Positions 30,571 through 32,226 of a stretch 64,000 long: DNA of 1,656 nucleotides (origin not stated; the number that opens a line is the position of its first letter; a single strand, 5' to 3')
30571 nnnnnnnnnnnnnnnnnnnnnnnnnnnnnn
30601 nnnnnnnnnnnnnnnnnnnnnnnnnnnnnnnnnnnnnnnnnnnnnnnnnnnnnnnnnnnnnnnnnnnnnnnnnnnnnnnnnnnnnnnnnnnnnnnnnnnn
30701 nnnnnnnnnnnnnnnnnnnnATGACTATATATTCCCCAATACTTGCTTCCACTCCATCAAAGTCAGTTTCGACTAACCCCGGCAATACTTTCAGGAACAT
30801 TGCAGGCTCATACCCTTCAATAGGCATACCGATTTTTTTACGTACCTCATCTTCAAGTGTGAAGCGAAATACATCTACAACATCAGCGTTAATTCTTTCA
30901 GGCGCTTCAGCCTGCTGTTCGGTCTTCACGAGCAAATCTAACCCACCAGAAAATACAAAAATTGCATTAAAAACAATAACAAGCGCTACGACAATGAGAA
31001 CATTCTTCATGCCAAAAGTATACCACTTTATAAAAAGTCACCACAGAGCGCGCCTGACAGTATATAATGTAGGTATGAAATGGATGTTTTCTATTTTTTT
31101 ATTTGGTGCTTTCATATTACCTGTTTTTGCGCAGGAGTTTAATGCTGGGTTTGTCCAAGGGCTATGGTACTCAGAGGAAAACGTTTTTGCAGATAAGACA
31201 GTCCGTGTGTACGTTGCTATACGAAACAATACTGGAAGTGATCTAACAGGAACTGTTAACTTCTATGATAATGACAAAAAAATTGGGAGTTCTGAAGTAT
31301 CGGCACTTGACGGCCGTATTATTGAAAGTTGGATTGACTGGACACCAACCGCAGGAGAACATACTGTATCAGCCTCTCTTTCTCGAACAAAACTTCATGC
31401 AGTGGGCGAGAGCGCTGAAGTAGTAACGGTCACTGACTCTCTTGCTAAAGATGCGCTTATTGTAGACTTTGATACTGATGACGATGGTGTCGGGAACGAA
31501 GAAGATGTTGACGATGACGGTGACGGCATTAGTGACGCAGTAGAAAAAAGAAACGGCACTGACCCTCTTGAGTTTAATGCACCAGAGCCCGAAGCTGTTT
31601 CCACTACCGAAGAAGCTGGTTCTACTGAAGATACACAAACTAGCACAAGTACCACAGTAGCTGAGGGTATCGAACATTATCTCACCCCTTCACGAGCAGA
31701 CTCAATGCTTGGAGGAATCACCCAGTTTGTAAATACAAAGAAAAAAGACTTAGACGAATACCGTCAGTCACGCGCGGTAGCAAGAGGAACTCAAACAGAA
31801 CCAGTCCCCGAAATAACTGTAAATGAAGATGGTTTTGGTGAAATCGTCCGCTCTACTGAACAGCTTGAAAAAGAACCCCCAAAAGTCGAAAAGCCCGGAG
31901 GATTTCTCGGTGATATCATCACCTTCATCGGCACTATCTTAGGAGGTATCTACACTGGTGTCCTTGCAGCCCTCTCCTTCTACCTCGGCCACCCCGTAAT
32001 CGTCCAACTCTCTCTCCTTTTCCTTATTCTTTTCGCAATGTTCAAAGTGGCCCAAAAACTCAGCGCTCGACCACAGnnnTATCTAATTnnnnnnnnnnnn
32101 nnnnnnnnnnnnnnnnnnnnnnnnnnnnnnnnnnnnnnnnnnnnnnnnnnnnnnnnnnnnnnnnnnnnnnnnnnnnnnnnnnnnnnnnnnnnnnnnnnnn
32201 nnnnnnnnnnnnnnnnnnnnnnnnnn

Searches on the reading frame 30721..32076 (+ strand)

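Call 17: search_protein_families(library=pfam, proteins=[window:30721-32076:+], max_evalue=0.001)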
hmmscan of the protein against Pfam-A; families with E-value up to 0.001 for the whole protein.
window:30721-32076:+ (452 aa): 2 families
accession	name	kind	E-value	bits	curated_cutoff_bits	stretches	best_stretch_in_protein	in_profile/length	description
PF18884.5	TSP3_bac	-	1.4e-07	31.7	25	1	264-283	1-20/22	Bacterial TSP3 repeat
PF16640.11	Big_3_5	-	1.7e-05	25.7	35.5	1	153-238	6-88/88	Bacterial Ig-like domain (group 3)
